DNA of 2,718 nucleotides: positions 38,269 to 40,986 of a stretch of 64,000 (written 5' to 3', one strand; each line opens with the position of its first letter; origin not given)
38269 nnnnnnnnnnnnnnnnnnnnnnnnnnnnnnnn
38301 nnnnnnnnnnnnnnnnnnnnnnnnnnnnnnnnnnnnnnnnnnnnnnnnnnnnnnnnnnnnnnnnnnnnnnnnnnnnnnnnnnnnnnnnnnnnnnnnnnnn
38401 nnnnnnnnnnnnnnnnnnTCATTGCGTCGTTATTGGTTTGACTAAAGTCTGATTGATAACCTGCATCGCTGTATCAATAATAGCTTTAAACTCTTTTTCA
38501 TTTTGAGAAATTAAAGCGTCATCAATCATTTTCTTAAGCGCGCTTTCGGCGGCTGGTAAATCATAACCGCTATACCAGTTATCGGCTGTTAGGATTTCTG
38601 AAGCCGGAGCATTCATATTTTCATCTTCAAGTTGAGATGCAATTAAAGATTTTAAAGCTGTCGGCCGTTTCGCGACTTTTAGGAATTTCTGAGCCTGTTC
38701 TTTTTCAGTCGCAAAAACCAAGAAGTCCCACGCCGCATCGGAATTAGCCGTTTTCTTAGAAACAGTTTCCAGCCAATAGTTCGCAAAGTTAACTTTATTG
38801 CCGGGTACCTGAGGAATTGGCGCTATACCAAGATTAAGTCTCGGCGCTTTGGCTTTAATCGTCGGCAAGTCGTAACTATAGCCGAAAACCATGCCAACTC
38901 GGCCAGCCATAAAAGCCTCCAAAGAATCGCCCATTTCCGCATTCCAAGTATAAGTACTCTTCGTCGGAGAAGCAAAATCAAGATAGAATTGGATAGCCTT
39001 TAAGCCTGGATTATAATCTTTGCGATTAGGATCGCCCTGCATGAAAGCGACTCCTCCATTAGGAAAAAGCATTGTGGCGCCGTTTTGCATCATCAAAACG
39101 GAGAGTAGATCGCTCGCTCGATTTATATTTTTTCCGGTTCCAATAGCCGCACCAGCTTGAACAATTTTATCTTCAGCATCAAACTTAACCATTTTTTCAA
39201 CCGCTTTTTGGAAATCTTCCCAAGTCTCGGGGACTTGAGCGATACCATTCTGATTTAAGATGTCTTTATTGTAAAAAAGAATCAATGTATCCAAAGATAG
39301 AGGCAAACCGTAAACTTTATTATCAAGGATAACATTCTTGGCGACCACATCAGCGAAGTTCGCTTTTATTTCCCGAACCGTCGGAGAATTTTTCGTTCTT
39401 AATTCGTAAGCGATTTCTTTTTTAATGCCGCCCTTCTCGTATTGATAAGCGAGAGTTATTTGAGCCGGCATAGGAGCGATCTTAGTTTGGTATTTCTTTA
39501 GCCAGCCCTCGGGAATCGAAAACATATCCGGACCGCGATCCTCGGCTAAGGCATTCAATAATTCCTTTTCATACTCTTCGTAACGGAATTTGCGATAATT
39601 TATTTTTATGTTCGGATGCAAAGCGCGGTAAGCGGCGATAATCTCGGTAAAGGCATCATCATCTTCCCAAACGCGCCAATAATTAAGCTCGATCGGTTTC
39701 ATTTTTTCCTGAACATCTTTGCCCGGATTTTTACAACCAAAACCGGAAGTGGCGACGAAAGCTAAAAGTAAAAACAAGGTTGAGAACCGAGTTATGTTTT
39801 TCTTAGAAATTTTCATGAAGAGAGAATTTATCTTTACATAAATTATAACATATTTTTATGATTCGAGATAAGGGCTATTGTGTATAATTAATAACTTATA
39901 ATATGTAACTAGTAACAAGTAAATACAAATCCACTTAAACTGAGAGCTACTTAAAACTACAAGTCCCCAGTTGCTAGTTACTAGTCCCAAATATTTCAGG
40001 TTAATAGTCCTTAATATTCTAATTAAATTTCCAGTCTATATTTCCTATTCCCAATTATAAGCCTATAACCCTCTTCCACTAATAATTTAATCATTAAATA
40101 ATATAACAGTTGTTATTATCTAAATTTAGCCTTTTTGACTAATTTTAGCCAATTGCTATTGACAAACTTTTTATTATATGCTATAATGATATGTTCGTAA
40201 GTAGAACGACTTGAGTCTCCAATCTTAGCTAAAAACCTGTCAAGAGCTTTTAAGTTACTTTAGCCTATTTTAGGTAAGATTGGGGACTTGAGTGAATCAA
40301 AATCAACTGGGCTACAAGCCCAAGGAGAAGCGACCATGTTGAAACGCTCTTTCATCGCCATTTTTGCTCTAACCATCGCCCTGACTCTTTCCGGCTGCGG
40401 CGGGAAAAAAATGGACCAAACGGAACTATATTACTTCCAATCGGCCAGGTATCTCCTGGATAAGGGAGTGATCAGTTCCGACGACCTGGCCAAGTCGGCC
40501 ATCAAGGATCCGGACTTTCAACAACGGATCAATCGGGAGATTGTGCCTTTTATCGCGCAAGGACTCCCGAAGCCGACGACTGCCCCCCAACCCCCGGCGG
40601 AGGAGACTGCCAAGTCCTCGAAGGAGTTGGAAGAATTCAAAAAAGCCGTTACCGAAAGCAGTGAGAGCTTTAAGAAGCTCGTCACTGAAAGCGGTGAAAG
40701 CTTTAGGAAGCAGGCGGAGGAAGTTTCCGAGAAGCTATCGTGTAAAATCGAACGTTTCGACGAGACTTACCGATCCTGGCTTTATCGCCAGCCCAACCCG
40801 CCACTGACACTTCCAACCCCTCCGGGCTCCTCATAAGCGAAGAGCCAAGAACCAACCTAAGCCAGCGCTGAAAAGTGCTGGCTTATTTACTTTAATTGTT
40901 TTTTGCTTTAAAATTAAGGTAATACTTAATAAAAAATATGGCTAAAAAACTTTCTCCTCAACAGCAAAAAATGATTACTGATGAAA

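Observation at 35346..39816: Seven tandem secreted pilin-like (TrbC/VirB2-type) paralogs co-transcribed with an orphan solute-binding protein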

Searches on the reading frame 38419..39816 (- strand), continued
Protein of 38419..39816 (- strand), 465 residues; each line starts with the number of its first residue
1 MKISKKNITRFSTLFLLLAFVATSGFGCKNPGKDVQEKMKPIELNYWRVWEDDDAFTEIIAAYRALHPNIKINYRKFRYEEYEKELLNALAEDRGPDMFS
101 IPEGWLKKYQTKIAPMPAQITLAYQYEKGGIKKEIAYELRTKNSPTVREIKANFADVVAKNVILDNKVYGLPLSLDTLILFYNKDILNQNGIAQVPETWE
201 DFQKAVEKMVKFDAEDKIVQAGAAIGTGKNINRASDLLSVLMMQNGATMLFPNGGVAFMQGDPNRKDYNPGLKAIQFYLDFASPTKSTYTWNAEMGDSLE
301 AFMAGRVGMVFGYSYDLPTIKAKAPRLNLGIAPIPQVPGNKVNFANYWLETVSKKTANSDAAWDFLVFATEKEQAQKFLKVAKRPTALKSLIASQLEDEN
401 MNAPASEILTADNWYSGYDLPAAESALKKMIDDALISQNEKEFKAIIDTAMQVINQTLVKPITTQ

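Call 46: fold_search(model_id=the predicted structure, library=pdb)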
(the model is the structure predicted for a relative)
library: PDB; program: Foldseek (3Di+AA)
matches with E <= 10: 1645; with E <= 0.001: 1150
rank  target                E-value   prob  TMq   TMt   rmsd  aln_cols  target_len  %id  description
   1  5ci5_B                7.0e-25  1.00  0.67  0.78   4.1       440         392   18  Crystal Structure of an ABC transporter Solute Binding Protein from Thermotoga Lettingae TMO (Tlet_1705, TARGET EFI-51 (released 2015-07-22)
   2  3jzj_A                7.0e-24  1.00  0.66  0.78   4.4       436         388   16  Crystal structures of the GacH receptor of Streptomyces glaucescens GLA.O in the unliganded form and in complex with a (released 2010-02-16)
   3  5yse_A                7.4e-24  1.00  0.66  0.78   4.2       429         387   16  Crystal structure of beta-1,2-glucooligosaccharide binding protein in complex with sophorotetraose (released 2018-05-02)
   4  5ysf_A                1.1e-23  1.00  0.65  0.77   4.3       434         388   16  Crystal structure of beta-1,2-glucooligosaccharide binding protein in complex with sophoropentaose (released 2018-05-02)
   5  7x0l_A                1.2e-23  1.00  0.66  0.74   6.8       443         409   17  Crystal structure of sugar binding protein CbpB complexed wtih cellotetraose from Clostridium thermocellum (released 2022-09-14)
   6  2zyo_A                1.6e-23  1.00  0.66  0.79   5.3       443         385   16  Crystal structure of cyclo/maltodextrin-binding protein complexed with maltotetraose (released 2009-03-31)
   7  5f7v_A                1.9e-23  1.00  0.67  0.79   4.0       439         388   16  ABC substrate-binding protein Lmo0181 from Listeria monocytogenes in complex with cycloalternan (released 2016-09-07)
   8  5ysd_A                2.1e-23  1.00  0.65  0.77   4.4       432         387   16  Crystal structure of beta-1,2-glucooligosaccharide binding protein in complex with sophorotriose (released 2018-05-02)
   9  7x0j_B                2.1e-23  1.00  0.67  0.76   5.3       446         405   17  Crystal structure of sugar binding protein CbpB complexed wtih cellobiose from Clostridium thermocellum (released 2022-09-14)
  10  5yse_B                3.0e-23  1.00  0.65  0.76   4.4       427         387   17  Crystal structure of beta-1,2-glucooligosaccharide binding protein in complex with sophorotetraose (released 2018-05-02)
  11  7x0m_B                4.1e-23  1.00  0.68  0.76   6.3       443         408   17  Crystal structure of sugar binding protein CbpB complexed wtih cellopentaose from Clostridium thermocellum (released 2022-09-14)
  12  7x0k_B                4.6e-23  1.00  0.66  0.75   6.4       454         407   17  Crystal structure of sugar binding protein CbpB complexed wtih cellotriose from Clostridium thermocellum (released 2022-09-14)
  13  5ci5_A                5.5e-23  1.00  0.66  0.77   4.2       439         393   19  Crystal Structure of an ABC transporter Solute Binding Protein from Thermotoga Lettingae TMO (Tlet_1705, TARGET EFI-51 (released 2015-07-22)
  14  5ysd_B                5.5e-23  1.00  0.64  0.75   4.6       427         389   17  Crystal structure of beta-1,2-glucooligosaccharide binding protein in complex with sophorotriose (released 2018-05-02)
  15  4r9f_A                6.9e-23  1.00  0.59  0.67   5.9       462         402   17  CpMnBP1 with Mannobiose Bound (released 2014-10-29)
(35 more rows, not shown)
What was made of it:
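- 38419..39816 (-): 465-aa family-1 solute-binding-protein-fold lipoprotein (lipobox FGC at residues 26-28), with no ABC permease or ATPase partner nearby. Foldseek top hits are oligosaccharide SBPs at 15-20% identity (call 46).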

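Call 76: search_protein_representatives(alignment_id=A2)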
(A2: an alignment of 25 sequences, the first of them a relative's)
Query: 25 sequences, 458 profile positions. Proteins with E-value up to 0.001 (for the whole library): 15093; up to 1e-10: 4612; up to 1e-30: 1871. The best 150 are listed.
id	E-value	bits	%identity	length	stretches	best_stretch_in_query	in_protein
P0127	1.2e-187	640.4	-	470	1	6-457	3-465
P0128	3.3e-168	576.3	-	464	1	6-458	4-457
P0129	7.6e-158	542.2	-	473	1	6-457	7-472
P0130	2.5e-156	537.2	-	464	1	9-456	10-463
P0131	2.5e-156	537.2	-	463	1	3-456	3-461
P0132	2.5e-156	537.1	-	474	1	3-457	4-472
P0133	2.1e-155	534.1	-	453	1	13-455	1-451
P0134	3.0e-155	533.6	-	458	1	1-457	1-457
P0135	4.4e-155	533.0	-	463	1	8-458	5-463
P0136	6.5e-155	532.5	-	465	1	5-457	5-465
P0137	8.9e-154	528.7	-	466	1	5-456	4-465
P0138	4.5e-153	526.4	-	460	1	10-457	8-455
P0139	1.1e-152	525.2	-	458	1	3-441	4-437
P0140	1.7e-152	524.5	-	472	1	7-457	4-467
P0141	2.0e-152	524.3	-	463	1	7-457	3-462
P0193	8.6e-128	443.1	-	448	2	144-456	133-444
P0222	1.4e-119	416.0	-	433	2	148-449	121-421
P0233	2.4e-115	402.1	-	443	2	145-453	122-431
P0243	7.2e-111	387.3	-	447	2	141-454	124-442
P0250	2.9e-109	382.0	-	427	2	144-454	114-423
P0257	1.9e-107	376.0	-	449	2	142-454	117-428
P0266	7.4e-106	370.8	-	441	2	140-456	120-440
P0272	7.6e-104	364.1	-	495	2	145-438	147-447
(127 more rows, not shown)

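Call 79: find_related_loci(query=A4, collection=metagenome_contigs, flank=6000)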
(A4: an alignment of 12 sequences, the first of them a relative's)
Query A4 (447 aa) in metagenome_contigs; peptide patterns used: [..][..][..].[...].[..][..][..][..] (x = any residue, [..] = any of these).
600 stretches matched a pattern (row limit reached: there are more); 539 encode a relative of the query (tblastn E <= 1e-3); the best 80 are kept; 80 distinct loci.
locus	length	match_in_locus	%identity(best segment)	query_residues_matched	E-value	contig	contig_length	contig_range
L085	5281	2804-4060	51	11-446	2e-140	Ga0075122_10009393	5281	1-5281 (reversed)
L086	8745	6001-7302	50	2-446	2e-138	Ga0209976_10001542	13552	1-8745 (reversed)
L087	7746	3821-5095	50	7-444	2e-136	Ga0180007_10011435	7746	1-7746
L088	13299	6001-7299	48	2-446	2e-135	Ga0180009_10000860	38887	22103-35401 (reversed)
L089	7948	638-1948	48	1-447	8e-135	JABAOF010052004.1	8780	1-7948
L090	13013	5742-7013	50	11-447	1e-134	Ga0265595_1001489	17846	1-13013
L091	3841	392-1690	49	3-447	2e-137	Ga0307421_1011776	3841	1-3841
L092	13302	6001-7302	47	1-446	3e-133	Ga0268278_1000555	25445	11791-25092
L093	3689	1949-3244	50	3-446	3e-137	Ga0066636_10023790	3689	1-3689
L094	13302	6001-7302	47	1-446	3e-133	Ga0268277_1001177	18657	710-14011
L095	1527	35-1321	49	7-446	2e-144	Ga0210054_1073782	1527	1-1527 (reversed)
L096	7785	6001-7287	49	7-446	6e-132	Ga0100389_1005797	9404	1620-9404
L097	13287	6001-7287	49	7-446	7e-132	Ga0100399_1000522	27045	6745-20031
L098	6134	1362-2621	48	14-447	2e-131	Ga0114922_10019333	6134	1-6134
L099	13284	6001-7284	48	7-447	1e-130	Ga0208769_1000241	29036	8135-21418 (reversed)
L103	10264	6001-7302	47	1-446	8e-130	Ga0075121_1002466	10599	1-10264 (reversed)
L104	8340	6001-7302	47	1-446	8e-130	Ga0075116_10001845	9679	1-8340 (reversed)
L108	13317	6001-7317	47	1-447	3e-125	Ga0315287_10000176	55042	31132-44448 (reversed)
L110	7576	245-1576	45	9-447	2e-120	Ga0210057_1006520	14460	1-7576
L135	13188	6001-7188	46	39-447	5e-109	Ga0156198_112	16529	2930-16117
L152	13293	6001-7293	40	8-447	9e-107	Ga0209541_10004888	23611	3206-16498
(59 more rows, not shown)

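Call 82: search_protein_families(library=pfam, proteins=[L135:2836-5307:+, L104:5444-5992:+, L103:438-1085:+, L104:1094-1444:+, L097:717-1814:-, L090:11118-12809:-, L110:4894-6537:+, L097:9371-10465:-, L152:1266-1619:+, L108:12471-13019:-], max_evalue=0.01)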
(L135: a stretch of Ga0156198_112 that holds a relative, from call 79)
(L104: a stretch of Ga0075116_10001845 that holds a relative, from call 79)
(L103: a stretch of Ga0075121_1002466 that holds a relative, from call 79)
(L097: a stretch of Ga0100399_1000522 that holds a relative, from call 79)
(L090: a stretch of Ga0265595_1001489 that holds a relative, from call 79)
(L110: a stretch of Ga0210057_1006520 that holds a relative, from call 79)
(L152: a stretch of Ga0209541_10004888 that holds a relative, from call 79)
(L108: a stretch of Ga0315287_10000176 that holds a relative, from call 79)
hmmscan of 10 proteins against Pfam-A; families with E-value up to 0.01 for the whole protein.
L135:2836-5307:+ (823 aa): 2 families
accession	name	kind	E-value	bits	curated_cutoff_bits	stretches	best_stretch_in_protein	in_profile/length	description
PF00521.26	DNA_topoisoIV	-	9e-163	542.6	31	1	42-482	1-431/432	DNA gyrase/topoisomerase IV, subunit A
PF03989.18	DNA_gyraseA_C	-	9.3e-69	227.1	27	6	671-717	1-47/48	DNA gyrase C-terminal domain, beta-propeller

L104:5444-5992:+ (182 aa): 19 families
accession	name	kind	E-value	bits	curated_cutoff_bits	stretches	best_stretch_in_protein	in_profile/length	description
PF13847.12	Methyltransf_31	-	2.4e-17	63.4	27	1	24-136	1-113/145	Methyltransferase domain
PF08241.18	Methyltransf_11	-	1.6e-12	48.3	21.2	1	32-131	2-94/95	Methyltransferase domain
PF13649.12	Methyltransf_25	-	2.7e-12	47.6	27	1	30-126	1-95/97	Methyltransferase domain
PF05175.20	MTS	-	3e-10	40.4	23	1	19-133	24-139/170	Methyltransferase small domain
PF01209.24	Ubie_methyltran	-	1.3e-08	34.9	20.1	1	22-138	43-157/233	ubiE/COQ5 methyltransferase family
PF08242.18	Methyltransf_12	-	6.4e-08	33.7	30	1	32-130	2-98/98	Methyltransferase domain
PF06325.19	PrmA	-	4.1e-06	26.9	22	1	18-131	154-257/296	Ribosomal protein L11 methyltransferase (PrmA)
PF12847.13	Methyltransf_18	-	4.7e-06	27.1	27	1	24-132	12-115/151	Methyltransferase domain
PF01728.25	FtsJ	-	6.1e-06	26.7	24.1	1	16-102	10-96/181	FtsJ-like methyltransferase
PF13489.12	Methyltransf_23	-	7.4e-06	26.2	27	1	24-140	20-123/164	Methyltransferase domain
PF02475.24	TRM5-TYW2_MTfase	-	2.3e-05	24.8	28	1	25-85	35-96/164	TRM5/TYW2 methyltransferase domain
PF03848.20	TehB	-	9.5e-05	22.3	20.4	1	16-125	20-125/193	Tellurite resistance protein TehB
PF02390.23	Methyltransf_4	-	0.0002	21.3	24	1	30-84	5-59/173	Putative methyltransferase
PF13679.12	Methyltransf_32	-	0.00027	21.4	27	1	20-92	18-96/143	Methyltransferase domain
PF01135.25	PCMT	-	0.00028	21.1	20.3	1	18-82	65-130/210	Protein-L-isoaspartate(D-aspartate) O-methyltransferase (PCMT)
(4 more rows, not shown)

L103:438-1085:+ (215 aa): 3 families
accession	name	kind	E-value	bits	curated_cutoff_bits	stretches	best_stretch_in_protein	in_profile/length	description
PF13483.12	Lactamase_B_3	-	1.3e-48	165.5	24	1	3-165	2-160/160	Beta-lactamase superfamily domain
PF12706.13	Lactamase_B_2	-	9.6e-11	42.1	27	1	73-166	94-200/200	Beta-lactamase superfamily domain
PF23141.1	Ig_NOMO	-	0.0016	18.8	27.5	1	43-91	10-57/75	NOMO Ig-like domain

L104:1094-1444:+ (116 aa): 0 families

L097:717-1814:- (365 aa): 4 families
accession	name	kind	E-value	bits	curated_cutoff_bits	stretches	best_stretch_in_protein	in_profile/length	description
PF00575.29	S1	-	2.1e-32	111.7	22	3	215-285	1-73/74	S1 RNA binding domain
PF23459.1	S1_RRP5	-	8e-12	46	27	1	216-280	1-65/72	RRP5 S1 domain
PF10447.15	EXOSC1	-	2.8e-05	25.2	21.2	0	195-228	77-111/112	Exosome component EXOSC1/CSL4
PF24685.1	OB_RRP5_4th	-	0.0027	18.1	31.5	0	71-111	46-88/92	RRP5 OB-fold domain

L090:11118-12809:- (563 aa): 2 families
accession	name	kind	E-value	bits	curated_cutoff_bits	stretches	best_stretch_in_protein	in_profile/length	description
PF04294.18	VanW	-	3.8e-42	143.3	27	1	368-498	1-130/130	VanW like protein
PF12229.13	PG_binding_4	-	3e-22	79.4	22.1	2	75-186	1-109/117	Putative peptidoglycan binding domain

L110:4894-6537:+ (547 aa): 2 families
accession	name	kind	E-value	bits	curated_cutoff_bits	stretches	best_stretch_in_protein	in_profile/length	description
PF03023.19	MurJ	-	3.4e-95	319.8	27.4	1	39-492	2-435/451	Lipid II flippase MurJ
PF01554.23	MatE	-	2.8e-09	37.3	24.9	1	249-402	10-158/161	MatE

L097:9371-10465:- (364 aa): 1 family
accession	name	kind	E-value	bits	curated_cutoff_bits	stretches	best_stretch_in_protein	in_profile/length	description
PF01145.31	Band_7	-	8.1e-08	33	23.6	1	48-298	6-171/176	SPFH domain / Band 7 family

L152:1266-1619:+ (117 aa): 0 families

L108:12471-13019:- (182 aa): 3 families
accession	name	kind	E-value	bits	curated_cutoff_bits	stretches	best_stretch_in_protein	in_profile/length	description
PF00011.27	HSP20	-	2.3e-20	73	20.8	1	82-176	3-95/102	Hsp20/alpha crystallin family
PF04969.22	CS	-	3.3e-06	28.4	21.3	1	79-168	3-78/78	CS domain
PF17886.7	ArsA_HSP20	-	5.2e-05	23.2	22.5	1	87-165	3-62/63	HSP20-like domain found in ArsA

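Call 96: list_cluster_members(proteins=[P0243, P0222, P0257, P0233, P0250, P0266, P0272, P0193, P0001, P0121])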
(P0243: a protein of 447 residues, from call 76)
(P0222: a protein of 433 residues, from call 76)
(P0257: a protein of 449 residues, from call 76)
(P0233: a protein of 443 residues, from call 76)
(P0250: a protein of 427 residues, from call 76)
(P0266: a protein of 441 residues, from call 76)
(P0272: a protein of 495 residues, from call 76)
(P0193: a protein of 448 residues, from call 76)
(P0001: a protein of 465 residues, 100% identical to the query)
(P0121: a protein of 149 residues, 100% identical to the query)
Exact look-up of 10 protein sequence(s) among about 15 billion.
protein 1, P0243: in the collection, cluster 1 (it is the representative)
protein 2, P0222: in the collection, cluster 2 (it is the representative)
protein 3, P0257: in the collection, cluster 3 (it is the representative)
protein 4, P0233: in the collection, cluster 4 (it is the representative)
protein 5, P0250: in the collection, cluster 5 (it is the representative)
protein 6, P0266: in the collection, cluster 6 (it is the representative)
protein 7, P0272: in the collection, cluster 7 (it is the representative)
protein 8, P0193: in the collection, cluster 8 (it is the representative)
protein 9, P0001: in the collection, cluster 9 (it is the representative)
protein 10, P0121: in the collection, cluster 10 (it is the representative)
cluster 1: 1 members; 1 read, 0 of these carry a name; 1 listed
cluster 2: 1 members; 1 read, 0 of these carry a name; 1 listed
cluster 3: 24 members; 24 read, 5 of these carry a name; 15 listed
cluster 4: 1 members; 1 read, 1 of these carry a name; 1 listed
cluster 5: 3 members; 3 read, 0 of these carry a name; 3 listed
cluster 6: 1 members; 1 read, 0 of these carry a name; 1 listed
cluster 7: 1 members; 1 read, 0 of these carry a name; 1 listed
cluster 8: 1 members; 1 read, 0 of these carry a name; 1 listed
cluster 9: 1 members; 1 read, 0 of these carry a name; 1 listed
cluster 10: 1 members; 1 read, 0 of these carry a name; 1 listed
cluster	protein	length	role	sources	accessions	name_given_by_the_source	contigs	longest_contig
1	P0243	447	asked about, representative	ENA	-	-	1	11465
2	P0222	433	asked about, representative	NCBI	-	-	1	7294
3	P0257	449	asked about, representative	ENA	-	-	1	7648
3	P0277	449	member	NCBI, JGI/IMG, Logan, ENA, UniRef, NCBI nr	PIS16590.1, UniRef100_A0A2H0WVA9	MAG: hypothetical protein COT61_03065 [Candidatus Portnoybacteria bacterium ... | ABC transporter substrate-binding protein n=1 Tax=Candidatus Portnoybacteria bacterium ...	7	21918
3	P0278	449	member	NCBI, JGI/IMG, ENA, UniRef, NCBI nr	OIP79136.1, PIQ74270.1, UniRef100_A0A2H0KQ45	MAG: hypothetical protein COV85_03110 [Candidatus Portnoybacteria bacterium ... | ABC transporter substrate-binding protein n=2 Tax=Candidatus Portnoyibacteriota ... | MAG: hypothetical protein AUK17_00815 [Parcubacteria group bacterium CG2_30_44_18]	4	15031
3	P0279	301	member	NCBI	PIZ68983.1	MAG: hypothetical protein COY11_05215, partial [Candidatus Portnoybacteria bacterium ...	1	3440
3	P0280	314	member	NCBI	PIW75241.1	MAG: hypothetical protein CO002_03105, partial [Candidatus Portnoybacteria bacterium ...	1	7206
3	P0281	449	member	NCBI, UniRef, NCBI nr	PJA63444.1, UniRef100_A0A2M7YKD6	MAG: hypothetical protein CO161_01035 [Candidatus Portnoybacteria bacterium ... | ABC transporter substrate-binding protein n=1 Tax=Candidatus Portnoybacteria bacterium ...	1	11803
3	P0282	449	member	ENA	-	-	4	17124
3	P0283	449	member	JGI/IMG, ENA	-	-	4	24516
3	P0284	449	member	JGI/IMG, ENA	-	-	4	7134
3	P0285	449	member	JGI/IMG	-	-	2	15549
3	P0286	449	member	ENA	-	-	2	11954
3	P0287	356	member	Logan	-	-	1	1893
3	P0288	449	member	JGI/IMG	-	-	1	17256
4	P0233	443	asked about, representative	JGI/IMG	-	multiple sugar transport system substrate-binding protein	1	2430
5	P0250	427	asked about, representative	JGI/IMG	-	-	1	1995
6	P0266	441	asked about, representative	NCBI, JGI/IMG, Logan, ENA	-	-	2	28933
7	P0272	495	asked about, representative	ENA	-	-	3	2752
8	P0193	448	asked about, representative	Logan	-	-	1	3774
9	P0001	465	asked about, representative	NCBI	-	-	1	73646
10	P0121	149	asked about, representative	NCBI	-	-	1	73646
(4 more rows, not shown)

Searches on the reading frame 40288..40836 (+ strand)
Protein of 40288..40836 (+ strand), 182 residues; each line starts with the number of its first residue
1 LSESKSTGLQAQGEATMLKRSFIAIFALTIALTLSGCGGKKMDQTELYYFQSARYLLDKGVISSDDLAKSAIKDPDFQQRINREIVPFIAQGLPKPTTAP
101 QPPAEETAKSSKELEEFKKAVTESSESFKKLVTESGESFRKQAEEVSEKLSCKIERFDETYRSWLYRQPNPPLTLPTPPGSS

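Call 8: search_protein_families(library=pfam, proteins=[window:40288-40836:+], max_evalue=0.001)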
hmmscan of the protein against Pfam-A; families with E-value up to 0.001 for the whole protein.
window:40288-40836:+ (182 aa): 0 families

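Call 45: search_protein_families(library=pfam, proteins=[window:40288-40836:+], max_evalue=5)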
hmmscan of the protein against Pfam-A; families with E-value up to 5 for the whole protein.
window:40288-40836:+ (182 aa): 5 families
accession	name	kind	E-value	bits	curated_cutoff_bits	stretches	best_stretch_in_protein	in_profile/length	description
PF01442.23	Apolipoprotein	-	0.0034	17.5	90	1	108-165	128-185/190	Apolipoprotein A1/A4/E domain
PF07765.17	KIP1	-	0.0083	16.7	33.9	1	107-163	9-65/74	KIP1-like protein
PF08139.17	LPAM_1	-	0.056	14.3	20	1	25-37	5-17/18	Prokaryotic membrane lipoprotein lipid attachment site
PF05163.17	DinB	-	0.2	12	23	1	98-149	65-117/165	DinB family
PF03037.21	KMP11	-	0.24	12.6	28.3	1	114-149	48-83/90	Kinetoplastid membrane protein 11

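Call 66: search_protein_families(library=ncbifam, proteins=[window:40288-40836:+], max_evalue=1)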
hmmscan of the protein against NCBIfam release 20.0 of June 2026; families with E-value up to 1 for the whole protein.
window:40288-40836:+ (182 aa): 6 families
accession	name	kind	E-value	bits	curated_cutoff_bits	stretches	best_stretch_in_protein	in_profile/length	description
NF050041.1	rSAM_RiPP_TQQ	exception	0.022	14.7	50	1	32-45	19-32/36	TQQ cross-linked RaS-RiPP peptide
NF033856.1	T4SS_effec_BID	subfamily_domain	0.042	13.9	45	1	106-161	42-101/109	BID domain-containing T4SS effector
NF047847.2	SS_mature_LptM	equivalog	0.057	13.5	27.7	1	17-38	1-21/31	LPS translocon maturation chaperone LptM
NF033914.0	antiphage_ZorA_1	subfamily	0.071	11.4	190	1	115-160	318-363/619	anti-phage ZorAB system protein ZorA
NF047482.1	OM_LenAB_fam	equivalog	0.1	11.9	300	1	18-51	1-34/230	endostatin-like outer membrane protein, LenA/LenB family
NF052638.1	TransRegOhrRVib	equivalog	0.13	12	200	1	124-156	88-121/141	transcriptional regulator OhrR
